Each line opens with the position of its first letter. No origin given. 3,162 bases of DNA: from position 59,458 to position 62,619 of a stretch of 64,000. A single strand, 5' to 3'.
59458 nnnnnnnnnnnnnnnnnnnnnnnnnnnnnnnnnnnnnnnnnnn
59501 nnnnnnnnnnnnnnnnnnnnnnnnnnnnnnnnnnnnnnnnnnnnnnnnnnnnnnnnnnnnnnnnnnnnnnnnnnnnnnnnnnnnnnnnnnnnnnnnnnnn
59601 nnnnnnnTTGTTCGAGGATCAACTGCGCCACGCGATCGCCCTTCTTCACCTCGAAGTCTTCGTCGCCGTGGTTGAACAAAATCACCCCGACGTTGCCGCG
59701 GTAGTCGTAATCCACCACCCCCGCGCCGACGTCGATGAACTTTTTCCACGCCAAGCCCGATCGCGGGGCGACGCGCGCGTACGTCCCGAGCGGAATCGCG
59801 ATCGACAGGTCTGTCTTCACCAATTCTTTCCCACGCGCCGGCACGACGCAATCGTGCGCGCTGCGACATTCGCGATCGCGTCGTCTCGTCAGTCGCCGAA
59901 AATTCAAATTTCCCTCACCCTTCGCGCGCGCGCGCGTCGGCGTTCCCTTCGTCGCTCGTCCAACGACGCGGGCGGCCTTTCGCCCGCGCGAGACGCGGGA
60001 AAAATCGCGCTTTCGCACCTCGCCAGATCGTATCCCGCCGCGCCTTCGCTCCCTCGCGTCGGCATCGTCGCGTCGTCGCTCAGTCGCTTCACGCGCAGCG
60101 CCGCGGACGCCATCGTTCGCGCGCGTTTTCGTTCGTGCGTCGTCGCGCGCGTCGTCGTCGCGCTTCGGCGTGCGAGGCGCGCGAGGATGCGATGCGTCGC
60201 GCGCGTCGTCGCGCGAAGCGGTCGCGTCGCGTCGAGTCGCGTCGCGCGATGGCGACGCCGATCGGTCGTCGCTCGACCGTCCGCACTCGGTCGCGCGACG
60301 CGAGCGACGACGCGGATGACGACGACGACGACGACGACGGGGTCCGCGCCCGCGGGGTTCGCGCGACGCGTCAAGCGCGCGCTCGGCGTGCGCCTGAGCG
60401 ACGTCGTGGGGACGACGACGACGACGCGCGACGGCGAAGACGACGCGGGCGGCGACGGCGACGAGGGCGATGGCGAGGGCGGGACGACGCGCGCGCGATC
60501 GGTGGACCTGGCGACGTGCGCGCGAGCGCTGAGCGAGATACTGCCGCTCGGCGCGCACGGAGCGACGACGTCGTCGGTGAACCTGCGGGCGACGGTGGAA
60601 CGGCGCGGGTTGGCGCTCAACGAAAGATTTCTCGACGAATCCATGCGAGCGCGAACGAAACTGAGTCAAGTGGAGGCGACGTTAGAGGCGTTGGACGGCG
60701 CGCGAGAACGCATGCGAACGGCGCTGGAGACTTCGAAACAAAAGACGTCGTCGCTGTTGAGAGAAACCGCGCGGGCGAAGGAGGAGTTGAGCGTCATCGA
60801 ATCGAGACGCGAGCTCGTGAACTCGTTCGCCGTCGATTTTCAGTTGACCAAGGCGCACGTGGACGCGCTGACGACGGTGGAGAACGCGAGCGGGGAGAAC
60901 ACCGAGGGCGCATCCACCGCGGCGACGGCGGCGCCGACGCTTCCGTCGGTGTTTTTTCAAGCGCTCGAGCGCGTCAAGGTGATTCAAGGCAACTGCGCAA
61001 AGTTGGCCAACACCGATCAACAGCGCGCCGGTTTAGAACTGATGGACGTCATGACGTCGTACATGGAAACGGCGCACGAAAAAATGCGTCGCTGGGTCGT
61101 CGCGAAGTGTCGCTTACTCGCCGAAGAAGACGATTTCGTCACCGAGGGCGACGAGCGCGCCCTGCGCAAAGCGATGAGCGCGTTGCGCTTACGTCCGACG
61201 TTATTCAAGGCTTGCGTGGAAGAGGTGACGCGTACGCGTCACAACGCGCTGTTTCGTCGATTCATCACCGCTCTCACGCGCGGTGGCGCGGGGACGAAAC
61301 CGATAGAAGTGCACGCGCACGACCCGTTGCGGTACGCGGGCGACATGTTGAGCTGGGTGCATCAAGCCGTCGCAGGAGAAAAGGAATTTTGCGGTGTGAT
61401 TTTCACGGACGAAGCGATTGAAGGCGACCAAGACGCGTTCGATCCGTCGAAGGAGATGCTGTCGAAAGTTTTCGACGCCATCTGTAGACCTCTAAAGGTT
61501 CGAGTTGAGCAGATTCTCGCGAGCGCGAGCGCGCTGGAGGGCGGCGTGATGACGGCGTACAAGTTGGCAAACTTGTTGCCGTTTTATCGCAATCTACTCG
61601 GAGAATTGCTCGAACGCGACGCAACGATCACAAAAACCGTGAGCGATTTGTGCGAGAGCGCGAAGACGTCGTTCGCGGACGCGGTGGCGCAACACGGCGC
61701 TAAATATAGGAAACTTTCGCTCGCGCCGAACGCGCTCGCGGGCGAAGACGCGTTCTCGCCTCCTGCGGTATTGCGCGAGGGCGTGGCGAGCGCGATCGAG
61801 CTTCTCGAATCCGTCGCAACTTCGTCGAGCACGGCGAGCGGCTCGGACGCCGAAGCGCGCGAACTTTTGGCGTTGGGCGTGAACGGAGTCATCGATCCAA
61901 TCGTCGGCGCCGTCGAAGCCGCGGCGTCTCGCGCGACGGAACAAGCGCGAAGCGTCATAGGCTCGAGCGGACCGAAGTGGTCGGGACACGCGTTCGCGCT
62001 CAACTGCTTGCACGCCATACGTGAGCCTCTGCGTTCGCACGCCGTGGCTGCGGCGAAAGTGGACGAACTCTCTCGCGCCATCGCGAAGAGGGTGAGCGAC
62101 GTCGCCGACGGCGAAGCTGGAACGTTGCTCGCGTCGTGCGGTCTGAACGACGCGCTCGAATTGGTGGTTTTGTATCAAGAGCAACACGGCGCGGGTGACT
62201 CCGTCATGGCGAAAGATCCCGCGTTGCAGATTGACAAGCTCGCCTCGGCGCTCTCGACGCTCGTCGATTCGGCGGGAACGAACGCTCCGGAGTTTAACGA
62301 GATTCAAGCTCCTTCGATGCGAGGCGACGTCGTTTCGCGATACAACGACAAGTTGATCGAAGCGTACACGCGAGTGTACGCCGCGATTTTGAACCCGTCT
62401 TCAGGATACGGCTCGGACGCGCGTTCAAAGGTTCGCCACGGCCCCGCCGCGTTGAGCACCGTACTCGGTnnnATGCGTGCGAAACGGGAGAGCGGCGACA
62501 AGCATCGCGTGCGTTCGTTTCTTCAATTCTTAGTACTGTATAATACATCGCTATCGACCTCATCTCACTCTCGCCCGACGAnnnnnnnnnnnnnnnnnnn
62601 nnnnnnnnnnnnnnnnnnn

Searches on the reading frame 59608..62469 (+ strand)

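Call 49: search_protein_families(library=pfam, proteins=[window:59608-62469:+], max_evalue=0.00001)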
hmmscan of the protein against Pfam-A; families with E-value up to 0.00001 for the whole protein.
window:59608-62469:+ (954 aa): 2 families
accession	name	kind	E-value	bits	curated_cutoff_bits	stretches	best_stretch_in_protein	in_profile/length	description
PF20653.3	COG6_C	-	5.4e-116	388.5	26.4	1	472-953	1-462/462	Conserved Oligomeric Golgi complex subunit 6, C-terminal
PF06419.17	COG6_N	-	4.9e-23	81.9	27.4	1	321-423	11-113/114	Conserved oligomeric complex COG6, N-terminal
